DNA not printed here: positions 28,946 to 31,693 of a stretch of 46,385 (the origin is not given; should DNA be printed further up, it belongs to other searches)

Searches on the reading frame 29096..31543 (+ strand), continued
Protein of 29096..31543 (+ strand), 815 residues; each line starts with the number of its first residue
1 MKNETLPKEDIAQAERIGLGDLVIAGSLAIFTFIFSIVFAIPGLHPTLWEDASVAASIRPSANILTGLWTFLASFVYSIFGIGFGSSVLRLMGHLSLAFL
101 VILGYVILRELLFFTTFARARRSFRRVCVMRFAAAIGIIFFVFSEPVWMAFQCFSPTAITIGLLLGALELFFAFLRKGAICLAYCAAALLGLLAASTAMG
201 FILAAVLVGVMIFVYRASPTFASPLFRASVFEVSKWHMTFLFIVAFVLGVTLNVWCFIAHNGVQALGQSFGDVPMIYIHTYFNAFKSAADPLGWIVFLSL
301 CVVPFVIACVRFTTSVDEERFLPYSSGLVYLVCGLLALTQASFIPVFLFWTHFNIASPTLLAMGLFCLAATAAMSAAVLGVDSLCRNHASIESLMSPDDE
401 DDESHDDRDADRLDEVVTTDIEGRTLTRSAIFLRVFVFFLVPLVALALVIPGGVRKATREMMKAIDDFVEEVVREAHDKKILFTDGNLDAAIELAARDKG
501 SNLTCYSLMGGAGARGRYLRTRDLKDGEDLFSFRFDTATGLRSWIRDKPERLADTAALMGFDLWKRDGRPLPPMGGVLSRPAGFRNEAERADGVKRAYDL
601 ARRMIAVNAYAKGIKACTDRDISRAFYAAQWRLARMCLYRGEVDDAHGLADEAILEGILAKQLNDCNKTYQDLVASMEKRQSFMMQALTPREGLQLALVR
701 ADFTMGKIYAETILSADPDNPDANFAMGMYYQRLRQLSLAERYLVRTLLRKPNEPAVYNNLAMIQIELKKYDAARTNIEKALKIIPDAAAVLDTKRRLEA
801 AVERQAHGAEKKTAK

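Call 15: search_protein_families(library=pfam, alignment_id=A1, max_evalue=1)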
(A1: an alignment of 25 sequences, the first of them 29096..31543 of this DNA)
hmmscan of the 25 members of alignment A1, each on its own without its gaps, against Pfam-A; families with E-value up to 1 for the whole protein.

A. member 1, window:29096-31543:+ (815 aa): 13 families
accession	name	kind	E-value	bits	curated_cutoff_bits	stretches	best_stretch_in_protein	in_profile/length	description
PF07719.23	TPR_2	-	2.5e-08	33.8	27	1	756-787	2-33/34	Tetratricopeptide repeat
PF13431.12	TPR_17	-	3.5e-08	33.5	24.4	2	710-741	2-33/34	Tetratricopeptide repeat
PF13181.12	TPR_8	-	8e-08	32.3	25.7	1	757-787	3-33/34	Tetratricopeptide repeat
PF00515.34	TPR_1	-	5.5e-07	29.6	27.8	1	756-787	2-33/34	Tetratricopeptide repeat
PF14559.12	TPR_19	-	2.8e-05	24.8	25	2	738-795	8-65/68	Tetratricopeptide repeat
PF13371.12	TPR_9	-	4.6e-05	23.8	35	1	731-798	5-72/73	Tetratricopeptide repeat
PF13432.12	TPR_16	-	0.00011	23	32.7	1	725-788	1-64/65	Tetratricopeptide repeat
PF13424.12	TPR_12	-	0.00013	22.5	30.1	2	727-784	9-74/77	Tetratricopeptide repeat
PF12895.13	ANAPC3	-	0.00017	22.3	27.2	1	709-781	11-82/82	Anaphase-promoting complex, cyclosome, subunit 3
PF13428.12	TPR_14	-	0.0094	17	23.5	0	721-762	1-42/44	Tetratricopeptide repeat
PF23914.1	TPR_CcmH_CycH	-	0.078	13.3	42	1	735-787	101-153/158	Cytochrome c-type biogenesis protein H TPR domain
PF13374.12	TPR_10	-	0.091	13.3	27.5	1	757-784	4-31/42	Tetratricopeptide repeat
PF13414.12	TPR_11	-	0.14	12.4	26.8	0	717-732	24-39/42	TPR repeat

B. families by the number of members that match (of 25 scanned): 35 families (the first 25 are shown)
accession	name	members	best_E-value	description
PF14559.12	TPR_19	25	2.1e-11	Tetratricopeptide repeat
PF07719.23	TPR_2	25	2.5e-11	Tetratricopeptide repeat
PF13181.12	TPR_8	25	1.1e-09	Tetratricopeptide repeat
PF13431.12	TPR_17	25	1.4e-09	Tetratricopeptide repeat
PF13432.12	TPR_16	25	1.6e-09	Tetratricopeptide repeat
PF00515.34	TPR_1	25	2.1e-09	Tetratricopeptide repeat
PF13371.12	TPR_9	25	2.4e-08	Tetratricopeptide repeat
PF13428.12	TPR_14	25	1.7e-07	Tetratricopeptide repeat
PF13424.12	TPR_12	24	4.1e-08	Tetratricopeptide repeat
PF12895.13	ANAPC3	24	3.9e-06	Anaphase-promoting complex, cyclosome, subunit 3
PF13374.12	TPR_10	19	7.1e-05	Tetratricopeptide repeat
PF23914.1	TPR_CcmH_CycH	18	0.00024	Cytochrome c-type biogenesis protein H TPR domain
PF11028.14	TMEM260-like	8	0.00044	Protein O-mannosyl-transferase TMEM260-like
PF13414.12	TPR_11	8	0.0064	TPR repeat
PF25062.1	ARM_TT21_N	5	0.0051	Tetratricopeptide repeat protein 21 N-terminal ARM repeat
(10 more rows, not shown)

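Call 19: search_solved_structures(query=A1, max_evalue=10)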
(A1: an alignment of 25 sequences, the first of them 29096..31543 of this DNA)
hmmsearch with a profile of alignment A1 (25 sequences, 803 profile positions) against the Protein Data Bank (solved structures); distinct sequences matched with E-value up to 10: 159 (the best 60 are shown).
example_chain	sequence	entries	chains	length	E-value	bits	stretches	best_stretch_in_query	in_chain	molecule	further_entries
9qhb_A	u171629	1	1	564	1.4e-36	129.1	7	691-786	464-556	Engineered tetratricopeptide repeat protein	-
8bu0_A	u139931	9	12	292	2.5e-27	98.6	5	690-780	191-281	Consensus tetratricopeptide repeat protein | Crystal structure of an 8-repeat consensus TPR superhelix with Zinc. | Monomer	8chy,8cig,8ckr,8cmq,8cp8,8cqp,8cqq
9qhc_A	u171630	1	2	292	3.3e-23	84.9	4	690-778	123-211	Engineered tetratricopeptide repeat protein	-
2wqh_A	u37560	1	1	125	3.1e-13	51.9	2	690-788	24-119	CTPR3Y3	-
7obi_A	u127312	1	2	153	9.8e-12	47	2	697-787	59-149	CTPR-rv4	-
8ch0_A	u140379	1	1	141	7e-11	44.2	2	709-778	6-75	Consensus tetratricopeptide repeat protein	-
2fo7_A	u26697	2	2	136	9.5e-11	43.7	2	710-778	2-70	SYNTHETIC CONSENSUS TPR PROTEIN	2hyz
1na0_A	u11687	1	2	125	1.1e-09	40.3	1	690-788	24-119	designed protein CTPR3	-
6eou_A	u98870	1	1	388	2.6e-09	39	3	696-775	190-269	UDP-N-acetylglucosamine--peptide N-acetylglucosaminyltransferase 110 kDa subunit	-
8a3t_J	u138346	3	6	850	4.7e-09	38.1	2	715-785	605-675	Anaphase-promoting complex subunit CDC16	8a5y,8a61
1w3b_A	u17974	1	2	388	5e-09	38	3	708-778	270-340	UDP-N-ACETYLGLUCOSAMINE--PEPTIDE N-ACETYLGLUCOSAMINYLTRANSFERASE 110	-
9gzg_A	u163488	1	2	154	6.5e-09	37.6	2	693-788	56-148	Engineered CTPR protein with glutamic acids for conductivity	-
6v8e_A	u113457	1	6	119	7.9e-09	37.4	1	701-788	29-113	Designed protein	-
2vq2_A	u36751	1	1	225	3.1e-08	35.4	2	711-770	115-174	PUTATIVE FIMBRIAL BIOGENESIS AND TWITCHING MOTILITY PROTEIN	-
6vfj_B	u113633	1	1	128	3.8e-08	35.1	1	701-793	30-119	I53_dn5B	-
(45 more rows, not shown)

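Call 32: predict_structure(alignment_id=A1)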
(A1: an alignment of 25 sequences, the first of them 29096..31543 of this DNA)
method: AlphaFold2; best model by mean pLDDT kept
length: 815 residues; sequences in the alignment: 25
mean_pLDDT: 83.5   pTM: 0.73
mean pLDDT of the five models: 83.5, 81.8, 81.4, 80.6, 80.2
residues with pLDDT >= 90: 326; 70-90: 390; 50-70: 55; < 50: 44
segments of 3 or more residues with pLDDT < 50: 1-15, 398-424
pLDDT, mean of each block of 10 residues (from residue 1): 37 55 90 91 89 92 89 94 90 94 90 66 75 91 88 92 92 80 92 91 88 71 62 85 95 93 87 91 88 91 90 81 87 89 80 86 92 90 79 59 39 39 55 73 76 76 94 92 92 93 86 79 87 88 91 91 87 92 89 93 87 71 92 92 87 90 87 79 71 84 84 88 93 88 91 89 90 91 86 89 73 51
secondary structure, 60 per line:
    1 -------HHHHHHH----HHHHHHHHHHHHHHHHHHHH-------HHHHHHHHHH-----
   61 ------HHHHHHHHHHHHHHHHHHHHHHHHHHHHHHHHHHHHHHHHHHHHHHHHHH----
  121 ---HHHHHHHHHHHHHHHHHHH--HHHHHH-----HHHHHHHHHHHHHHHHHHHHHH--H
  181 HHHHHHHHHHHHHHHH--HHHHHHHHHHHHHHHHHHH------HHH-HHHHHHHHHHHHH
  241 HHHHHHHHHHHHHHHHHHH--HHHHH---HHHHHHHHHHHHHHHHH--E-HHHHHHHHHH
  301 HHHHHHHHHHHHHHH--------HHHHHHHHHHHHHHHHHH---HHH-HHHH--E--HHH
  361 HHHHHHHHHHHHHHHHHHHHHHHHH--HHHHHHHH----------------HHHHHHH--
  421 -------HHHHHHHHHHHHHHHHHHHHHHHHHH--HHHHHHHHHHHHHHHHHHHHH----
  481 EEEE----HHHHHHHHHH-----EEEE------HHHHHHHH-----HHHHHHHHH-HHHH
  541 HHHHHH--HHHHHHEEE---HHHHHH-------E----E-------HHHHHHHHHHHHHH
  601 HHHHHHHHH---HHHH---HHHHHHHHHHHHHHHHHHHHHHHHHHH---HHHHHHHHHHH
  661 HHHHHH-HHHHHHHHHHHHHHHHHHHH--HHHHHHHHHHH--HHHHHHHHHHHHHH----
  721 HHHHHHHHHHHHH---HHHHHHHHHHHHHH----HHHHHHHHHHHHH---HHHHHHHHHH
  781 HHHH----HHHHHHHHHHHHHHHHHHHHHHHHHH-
elements in order (helices of 4 or more, strands of 3 or more residues): H8-14 H19-38 H46-55 H67-116 H124-142 H145-150 H156-177 H180-196 H199-217 H228-259 H262-266 H270-286 H291-315 H324-341 H349-352 H358-385 H388-395 H412-418 H428-453 H456-476 E481-484 H489-498 E504-507 H514-521 H527-535 H537-546 H549-554 E555-557 H561-566 H587-609 H613-616 H620-646 H650-666 H668-687 H690-700 H703-716 H721-733 H737-750 H755-767 H771-784 H789-814

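Call 36: fold_search(model_id=the predicted structure, library=pdb)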
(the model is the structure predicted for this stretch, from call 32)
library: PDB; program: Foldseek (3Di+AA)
matches with E <= 10: 1057; with E <= 0.001: 4
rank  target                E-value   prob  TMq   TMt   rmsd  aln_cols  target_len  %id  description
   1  6s7o_A                4.4e-04  1.00  0.32  0.39  16.4       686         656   11  Cryo-EM structure of human oligosaccharyltransferase complex OST-A (released 2019-12-18)
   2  8chy                  5.1e-04  1.00  0.12  0.33  13.8       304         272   13  Crystal structure of an 8-repeat consensus TPR superhelix with Zinc. (released 2024-02-21)
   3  9qhb                  6.4e-04  1.00  0.15  0.40  13.5       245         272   17  Crystal structure of 16-repeat CTPR protein with eliminated coordination sites (released 2025-10-22)
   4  9qhc_A                7.8e-04  1.00  0.13  0.37  13.6       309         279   13  Crystal structure of 8-repeat CTPR protein with eliminated coordination sites (released 2025-10-22)
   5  9gzg_A                1.2e-03  1.00  0.13  0.61  10.0       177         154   20  Crystal structure of CTPR4E4 mutant (released 2025-10-15)
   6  1w3b_A                1.5e-03  1.00  0.13  0.27  16.2       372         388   15  The superhelical TPR domain of O-linked GlcNAc transferase reveals structural similarities to importin alpha. (released 2004-09-09)
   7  9qhc_B                1.6e-03  1.00  0.15  0.42  14.4       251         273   16  Crystal structure of 8-repeat CTPR protein with eliminated coordination sites (released 2025-10-22)
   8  8b6l_I                1.9e-03  1.00  0.32  0.36  17.1       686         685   10  Subtomogram average of the human Sec61-TRAP-OSTA-translocon (released 2022-12-07)
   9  6v8e_B                3.0e-03  1.00  0.13  0.76   2.7       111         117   24  Computationally designed C3-symmetric homotrimer from TPR repeat protein (released 2020-08-12)
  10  1na0_A                3.4e-03  1.00  0.13  0.78   2.3       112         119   25  Design of Stable alpha-Helical Arrays from an Idealized TPR Motif (released 2003-06-03)
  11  9s6u_A                3.6e-03  1.00  0.29  0.40  10.1       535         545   11  Ternary cryo-EM structure of human ALG9 with Dol25-PP-GlcNAc2Man8, Dol25-P-Man and Fab (released 2026-03-18)
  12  6v8e_A                3.7e-03  1.00  0.13  0.77   2.5       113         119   25  Computationally designed C3-symmetric homotrimer from TPR repeat protein (released 2020-08-12)
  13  5ezm                  4.0e-03  1.00  0.30  0.42  18.7       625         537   12  Crystal Structure of ArnT from Cupriavidus metallidurans in the apo state (released 2016-02-17)
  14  9s6s_A                4.2e-03  1.00  0.31  0.42  10.3       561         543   11  Ternary cryo-EM structure of human ALG9 with Dol25-PP-GlcNAc2Man6, Dol25-P-Man and Fab (released 2026-03-18)
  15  9gaw_J                4.3e-03  0.99  0.13  0.21  27.4       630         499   12  High-resolution structure of the Anaphase-promoting complex/cyclosome (APC/C) bound to co-activator Cdh1 (released 2024-08-14)
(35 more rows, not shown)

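Call 50: search_protein_representatives(alignment_id=A3)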
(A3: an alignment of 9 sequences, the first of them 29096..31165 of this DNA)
Query: 9 sequences, 679 profile positions. Proteins with E-value up to 0.001 (for the whole library): 390; up to 1e-10: 299; up to 1e-30: 215. The best 150 are listed.
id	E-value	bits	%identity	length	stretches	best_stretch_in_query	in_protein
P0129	2.8e-285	964.4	-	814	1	14-679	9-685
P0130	1.2e-257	873.0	-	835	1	11-679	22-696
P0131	9.7e-249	843.6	-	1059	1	16-679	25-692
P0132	1.7e-235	799.8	-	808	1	14-664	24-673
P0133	6.7e-233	791.2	-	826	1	3-679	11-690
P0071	5.4e-227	771.7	-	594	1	7-561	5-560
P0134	1.5e-225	767.0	-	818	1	10-679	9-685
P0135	1.6e-219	747.0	-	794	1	25-678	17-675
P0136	3.5e-217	739.3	-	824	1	5-679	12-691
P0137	3.3e-205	699.7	-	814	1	20-679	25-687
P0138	4.8e-204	695.9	-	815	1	13-679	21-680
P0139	6.4e-201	685.6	-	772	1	25-679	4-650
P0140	2.9e-196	670.2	-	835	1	3-679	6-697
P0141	1.1e-195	668.2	-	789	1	24-678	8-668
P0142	2.0e-192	657.5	-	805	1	9-679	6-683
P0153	5.5e-161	553.6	-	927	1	8-679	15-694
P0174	8.1e-135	467.1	-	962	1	24-679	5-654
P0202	1.2e-116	407.0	-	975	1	32-679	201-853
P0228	1.4e-101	357.3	-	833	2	237-679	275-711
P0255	6.5e-88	312.1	-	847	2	244-679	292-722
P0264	1.1e-81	291.5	-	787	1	25-679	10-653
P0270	2.3e-78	280.6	-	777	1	31-672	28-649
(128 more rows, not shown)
